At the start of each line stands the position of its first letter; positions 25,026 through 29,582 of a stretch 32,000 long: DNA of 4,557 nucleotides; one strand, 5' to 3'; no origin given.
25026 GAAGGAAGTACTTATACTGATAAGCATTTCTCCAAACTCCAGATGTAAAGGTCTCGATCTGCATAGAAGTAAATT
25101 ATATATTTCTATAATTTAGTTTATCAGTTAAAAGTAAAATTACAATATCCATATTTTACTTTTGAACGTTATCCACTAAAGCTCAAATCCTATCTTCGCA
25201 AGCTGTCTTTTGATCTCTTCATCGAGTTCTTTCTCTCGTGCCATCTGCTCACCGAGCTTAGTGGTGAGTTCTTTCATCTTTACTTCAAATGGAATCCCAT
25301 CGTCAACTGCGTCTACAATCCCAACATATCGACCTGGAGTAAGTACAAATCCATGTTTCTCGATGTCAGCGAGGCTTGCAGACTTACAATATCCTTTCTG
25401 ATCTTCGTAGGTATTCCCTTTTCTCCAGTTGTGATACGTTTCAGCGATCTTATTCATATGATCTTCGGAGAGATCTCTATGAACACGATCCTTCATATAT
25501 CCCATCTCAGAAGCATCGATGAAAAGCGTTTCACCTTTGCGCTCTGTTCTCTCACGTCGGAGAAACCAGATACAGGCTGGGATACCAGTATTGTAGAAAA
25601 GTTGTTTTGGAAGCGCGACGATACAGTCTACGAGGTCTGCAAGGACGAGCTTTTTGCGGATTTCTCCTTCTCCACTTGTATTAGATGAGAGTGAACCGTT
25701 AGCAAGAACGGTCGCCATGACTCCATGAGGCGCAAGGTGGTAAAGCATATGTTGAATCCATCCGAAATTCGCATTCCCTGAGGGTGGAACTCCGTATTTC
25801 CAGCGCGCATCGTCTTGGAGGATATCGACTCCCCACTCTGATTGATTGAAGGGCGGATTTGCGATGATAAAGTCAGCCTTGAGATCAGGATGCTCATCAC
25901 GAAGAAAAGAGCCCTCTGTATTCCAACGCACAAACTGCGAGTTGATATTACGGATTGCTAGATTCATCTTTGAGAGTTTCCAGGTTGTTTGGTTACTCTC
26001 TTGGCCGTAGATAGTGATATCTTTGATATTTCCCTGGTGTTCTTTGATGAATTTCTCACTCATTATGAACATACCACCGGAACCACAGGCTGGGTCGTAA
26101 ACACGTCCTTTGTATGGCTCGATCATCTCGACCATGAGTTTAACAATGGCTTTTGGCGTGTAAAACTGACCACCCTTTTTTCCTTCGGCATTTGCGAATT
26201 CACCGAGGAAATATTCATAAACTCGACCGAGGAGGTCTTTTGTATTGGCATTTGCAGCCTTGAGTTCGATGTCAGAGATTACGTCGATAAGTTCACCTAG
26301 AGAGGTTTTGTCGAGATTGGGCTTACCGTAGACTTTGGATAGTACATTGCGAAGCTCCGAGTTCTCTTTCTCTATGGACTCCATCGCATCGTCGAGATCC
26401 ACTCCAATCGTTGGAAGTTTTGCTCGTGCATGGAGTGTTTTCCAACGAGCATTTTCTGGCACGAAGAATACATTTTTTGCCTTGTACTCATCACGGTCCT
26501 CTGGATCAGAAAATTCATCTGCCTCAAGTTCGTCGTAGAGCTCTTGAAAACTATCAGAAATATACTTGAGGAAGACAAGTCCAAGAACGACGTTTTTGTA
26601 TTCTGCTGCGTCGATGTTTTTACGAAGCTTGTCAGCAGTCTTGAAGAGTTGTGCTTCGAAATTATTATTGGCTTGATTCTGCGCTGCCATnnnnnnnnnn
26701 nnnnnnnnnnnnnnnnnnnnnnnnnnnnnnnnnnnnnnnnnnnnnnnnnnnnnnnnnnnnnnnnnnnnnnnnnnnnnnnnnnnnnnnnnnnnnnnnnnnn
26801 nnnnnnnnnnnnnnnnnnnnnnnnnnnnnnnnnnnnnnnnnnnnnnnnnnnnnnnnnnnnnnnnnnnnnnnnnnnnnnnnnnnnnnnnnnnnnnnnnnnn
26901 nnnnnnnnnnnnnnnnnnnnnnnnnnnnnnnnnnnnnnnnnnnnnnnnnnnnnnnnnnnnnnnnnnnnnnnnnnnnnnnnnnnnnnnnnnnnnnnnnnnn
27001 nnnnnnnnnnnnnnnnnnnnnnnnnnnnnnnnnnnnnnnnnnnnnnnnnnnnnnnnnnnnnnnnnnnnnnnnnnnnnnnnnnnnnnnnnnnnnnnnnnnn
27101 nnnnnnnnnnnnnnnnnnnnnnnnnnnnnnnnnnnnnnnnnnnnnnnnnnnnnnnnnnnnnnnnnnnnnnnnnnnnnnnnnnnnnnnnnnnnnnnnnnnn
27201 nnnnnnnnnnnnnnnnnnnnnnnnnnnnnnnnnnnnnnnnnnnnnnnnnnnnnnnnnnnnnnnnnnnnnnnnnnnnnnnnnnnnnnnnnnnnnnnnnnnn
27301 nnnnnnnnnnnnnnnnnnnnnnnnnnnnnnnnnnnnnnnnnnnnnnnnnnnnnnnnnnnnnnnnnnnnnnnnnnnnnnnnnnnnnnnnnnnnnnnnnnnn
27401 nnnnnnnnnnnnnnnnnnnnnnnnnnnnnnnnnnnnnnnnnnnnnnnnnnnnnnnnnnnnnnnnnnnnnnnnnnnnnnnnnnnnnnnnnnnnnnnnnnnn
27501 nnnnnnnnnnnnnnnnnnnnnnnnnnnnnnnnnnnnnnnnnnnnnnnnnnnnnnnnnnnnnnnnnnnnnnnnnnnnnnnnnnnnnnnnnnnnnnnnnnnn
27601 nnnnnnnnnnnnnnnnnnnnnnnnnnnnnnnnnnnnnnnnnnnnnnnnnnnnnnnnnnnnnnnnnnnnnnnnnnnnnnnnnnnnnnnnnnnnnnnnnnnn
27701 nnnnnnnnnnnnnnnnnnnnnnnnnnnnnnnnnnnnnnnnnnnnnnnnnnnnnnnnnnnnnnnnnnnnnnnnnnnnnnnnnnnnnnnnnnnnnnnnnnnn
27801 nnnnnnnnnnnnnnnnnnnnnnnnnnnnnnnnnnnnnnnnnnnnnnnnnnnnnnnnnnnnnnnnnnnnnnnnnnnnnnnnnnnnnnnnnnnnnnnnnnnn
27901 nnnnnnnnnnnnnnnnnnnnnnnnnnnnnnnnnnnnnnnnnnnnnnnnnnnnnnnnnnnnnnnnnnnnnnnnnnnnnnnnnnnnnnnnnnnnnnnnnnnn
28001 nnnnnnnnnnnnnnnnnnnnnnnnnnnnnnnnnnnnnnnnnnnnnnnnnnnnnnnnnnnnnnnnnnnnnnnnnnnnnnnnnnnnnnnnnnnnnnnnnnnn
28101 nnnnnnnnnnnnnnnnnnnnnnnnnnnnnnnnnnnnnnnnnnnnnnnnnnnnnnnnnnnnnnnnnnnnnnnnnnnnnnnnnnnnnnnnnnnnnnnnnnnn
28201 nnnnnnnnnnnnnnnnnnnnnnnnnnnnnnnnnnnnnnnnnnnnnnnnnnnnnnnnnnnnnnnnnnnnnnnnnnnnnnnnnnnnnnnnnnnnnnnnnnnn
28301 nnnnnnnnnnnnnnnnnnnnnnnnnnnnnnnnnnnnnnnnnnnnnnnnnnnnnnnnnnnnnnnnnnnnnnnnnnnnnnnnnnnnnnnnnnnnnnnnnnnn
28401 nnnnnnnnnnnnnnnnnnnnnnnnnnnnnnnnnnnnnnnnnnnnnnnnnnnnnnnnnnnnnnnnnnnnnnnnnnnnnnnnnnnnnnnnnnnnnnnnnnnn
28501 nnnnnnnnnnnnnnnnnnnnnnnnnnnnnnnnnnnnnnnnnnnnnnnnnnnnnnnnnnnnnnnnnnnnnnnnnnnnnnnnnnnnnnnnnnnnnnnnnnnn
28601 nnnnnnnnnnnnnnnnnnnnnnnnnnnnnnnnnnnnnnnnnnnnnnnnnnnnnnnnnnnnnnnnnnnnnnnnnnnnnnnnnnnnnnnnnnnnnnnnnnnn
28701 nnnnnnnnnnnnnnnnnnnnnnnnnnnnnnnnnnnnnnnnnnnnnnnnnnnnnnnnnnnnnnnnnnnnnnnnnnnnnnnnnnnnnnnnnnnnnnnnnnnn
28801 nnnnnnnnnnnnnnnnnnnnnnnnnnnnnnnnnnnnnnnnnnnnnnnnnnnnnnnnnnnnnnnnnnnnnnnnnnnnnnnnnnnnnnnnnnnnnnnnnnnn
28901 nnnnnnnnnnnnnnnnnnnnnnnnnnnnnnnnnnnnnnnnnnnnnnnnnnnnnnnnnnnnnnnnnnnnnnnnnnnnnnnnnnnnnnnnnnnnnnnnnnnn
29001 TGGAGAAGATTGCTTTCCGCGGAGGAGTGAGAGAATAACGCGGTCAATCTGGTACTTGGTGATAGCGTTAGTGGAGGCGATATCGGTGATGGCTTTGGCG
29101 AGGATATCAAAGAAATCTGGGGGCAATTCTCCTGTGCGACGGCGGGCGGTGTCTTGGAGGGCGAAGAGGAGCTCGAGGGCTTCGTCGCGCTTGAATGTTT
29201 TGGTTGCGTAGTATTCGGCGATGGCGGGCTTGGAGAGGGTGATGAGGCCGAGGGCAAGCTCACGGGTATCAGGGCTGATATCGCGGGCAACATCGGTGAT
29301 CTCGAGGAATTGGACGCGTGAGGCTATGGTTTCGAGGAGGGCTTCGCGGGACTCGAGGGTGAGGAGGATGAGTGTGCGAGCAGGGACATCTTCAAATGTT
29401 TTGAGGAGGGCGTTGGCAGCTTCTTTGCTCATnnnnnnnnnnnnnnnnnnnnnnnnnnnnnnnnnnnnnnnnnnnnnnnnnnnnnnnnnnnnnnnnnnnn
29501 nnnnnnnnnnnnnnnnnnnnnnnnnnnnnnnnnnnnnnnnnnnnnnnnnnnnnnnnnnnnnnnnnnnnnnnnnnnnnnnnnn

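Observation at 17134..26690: Composite type I R-M operon carrying five passenger genes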

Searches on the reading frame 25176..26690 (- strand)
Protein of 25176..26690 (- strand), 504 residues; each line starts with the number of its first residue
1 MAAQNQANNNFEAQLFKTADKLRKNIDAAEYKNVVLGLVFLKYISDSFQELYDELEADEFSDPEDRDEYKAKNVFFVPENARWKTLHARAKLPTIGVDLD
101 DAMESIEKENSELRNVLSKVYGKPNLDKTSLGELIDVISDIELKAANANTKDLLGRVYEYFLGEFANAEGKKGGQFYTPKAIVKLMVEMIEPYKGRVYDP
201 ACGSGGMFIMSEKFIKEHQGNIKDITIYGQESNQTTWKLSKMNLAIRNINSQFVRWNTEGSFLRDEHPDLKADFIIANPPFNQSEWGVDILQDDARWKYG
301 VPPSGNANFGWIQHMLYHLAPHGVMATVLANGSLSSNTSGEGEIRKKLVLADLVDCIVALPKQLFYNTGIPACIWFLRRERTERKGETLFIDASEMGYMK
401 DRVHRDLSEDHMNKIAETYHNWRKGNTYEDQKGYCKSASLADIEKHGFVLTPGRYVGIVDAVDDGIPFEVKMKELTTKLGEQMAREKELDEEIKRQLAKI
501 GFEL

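Call 5: search_protein_families(library=pfam, max_evalue=0.01, proteins=[window:25179-26690:-])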
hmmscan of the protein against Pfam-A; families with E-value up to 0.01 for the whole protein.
seq(504 aa): 6 families
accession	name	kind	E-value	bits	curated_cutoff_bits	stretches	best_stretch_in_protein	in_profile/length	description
PF02384.22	N6_Mtase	-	1.3e-111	373.3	20.4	1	150-458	2-305/311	N-6 DNA Methylase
PF12161.14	HsdM_N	-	2.5e-24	86.9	24.5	1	12-136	2-133/135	HsdM N-terminal domain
PF05175.20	MTS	-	2.4e-05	24.5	23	1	184-284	21-111/170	Methyltransferase small domain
PF20473.4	MmeI_Mtase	-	0.0029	17.2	27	0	194-222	20-48/259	MmeI, DNA-methyltransferase domain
PF01170.24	UPF0020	-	0.0047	17.1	22.3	0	196-283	31-133/197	RMKL-like, methyltransferase domain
PF07669.17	Eco57I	-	0.0099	16.4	25.3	0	239-355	36-160/171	Eco57I restriction-modification methylase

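Call 6: search_protein_families(library=padloc, max_evalue=0.01, proteins=[window:25179-26690:-])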
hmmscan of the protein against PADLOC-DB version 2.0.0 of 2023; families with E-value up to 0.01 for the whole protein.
seq(504 aa): 47 families (the best 25 are shown)
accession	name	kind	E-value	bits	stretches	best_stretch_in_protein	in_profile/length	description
PDLC03019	MTase_I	-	4.2e-199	662.1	1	6-503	3-505/932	Type I methyltransferase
PDLC03035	MTase_I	-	8.4e-116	386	2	5-419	4-428/653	Type I methyltransferase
PDLC03240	MTase_II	-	4.9e-109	363.5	1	7-497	4-507/511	Type II methyltransferase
PDLC03022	MTase_I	-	2.4e-92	308.7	1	9-469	4-484/857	Type I methyltransferase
PDLC03031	MTase_I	-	3.3e-92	308.1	1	10-456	7-484/834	Type I methyltransferase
PDLC03027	MTase_I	-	3.7e-77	258.6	1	10-460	7-441/810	Type I methyltransferase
PDLC03028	MTase_I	-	4.5e-68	228.3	1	9-493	727-1226/1236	Type I methyltransferase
PDLC03039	MTase_I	-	1.9e-61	206.1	1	9-456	5-449/708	Type I methyltransferase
PDLC03038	MTase_I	-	1.5e-60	203.1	1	9-447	7-442/896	Type I methyltransferase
PDLC04134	mad2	-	4e-55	185.6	1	4-425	133-490/492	mads_2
PDLC03029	MTase_I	-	2.9e-54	182.7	1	6-425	4-454/661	Type I methyltransferase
PDLC03032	MTase_I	-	2.5e-52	176.1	1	10-457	7-440/1001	Type I methyltransferase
PDLC03021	MTase_I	-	5e-51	172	1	49-489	36-485/491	Type I methyltransferase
PDLC03020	MTase_I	-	1.8e-46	157.1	2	112-366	125-392/410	Type I methyltransferase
PDLC03033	MTase_I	-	5.3e-43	145.8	1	133-503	161-541/541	Type I methyltransferase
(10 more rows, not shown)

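Call 19: find_encoding_contigs(protein=window:25176-26690:-, flank=10000, max_places=10)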
Protein window:25176-26690:- (504 aa): 1 contig read that carries it; 1 place shown.
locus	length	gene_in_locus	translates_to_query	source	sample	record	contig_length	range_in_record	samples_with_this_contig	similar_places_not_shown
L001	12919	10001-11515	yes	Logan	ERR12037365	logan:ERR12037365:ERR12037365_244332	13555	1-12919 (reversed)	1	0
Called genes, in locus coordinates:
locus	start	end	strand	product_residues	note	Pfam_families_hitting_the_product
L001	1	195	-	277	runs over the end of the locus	?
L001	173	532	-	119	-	-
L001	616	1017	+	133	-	-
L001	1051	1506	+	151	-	-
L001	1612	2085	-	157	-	-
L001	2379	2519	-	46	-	-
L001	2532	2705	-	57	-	-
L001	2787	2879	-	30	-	-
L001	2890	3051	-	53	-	PF00476:DNA_pol_A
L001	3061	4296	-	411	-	PF00476:DNA_pol_A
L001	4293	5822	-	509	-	PF01943:Polysacc_synt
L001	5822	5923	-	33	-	-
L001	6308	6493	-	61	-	-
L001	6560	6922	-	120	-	-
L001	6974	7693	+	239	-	PF13177:DNA_pol3_delta2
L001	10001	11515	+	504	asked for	PF12161:HsdM_N, PF02384:N6_Mtase, PF05175:MTS (faint)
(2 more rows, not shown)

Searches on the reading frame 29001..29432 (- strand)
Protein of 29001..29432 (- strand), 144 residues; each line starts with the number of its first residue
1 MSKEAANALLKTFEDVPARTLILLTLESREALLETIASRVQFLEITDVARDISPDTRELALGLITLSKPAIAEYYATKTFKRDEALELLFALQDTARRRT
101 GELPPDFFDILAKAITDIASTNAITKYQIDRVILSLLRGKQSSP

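Call 11: search_protein_families(library=pfam, max_evalue=0.01, proteins=[window:29001-29432:-])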
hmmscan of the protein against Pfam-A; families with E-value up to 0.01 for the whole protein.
seq(144 aa): 1 family
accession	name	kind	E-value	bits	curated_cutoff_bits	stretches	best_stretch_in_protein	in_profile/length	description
PF13177.12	DNA_pol3_delta2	-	1.5e-11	45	27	1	1-47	113-159/161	DNA polymerase III, delta subunit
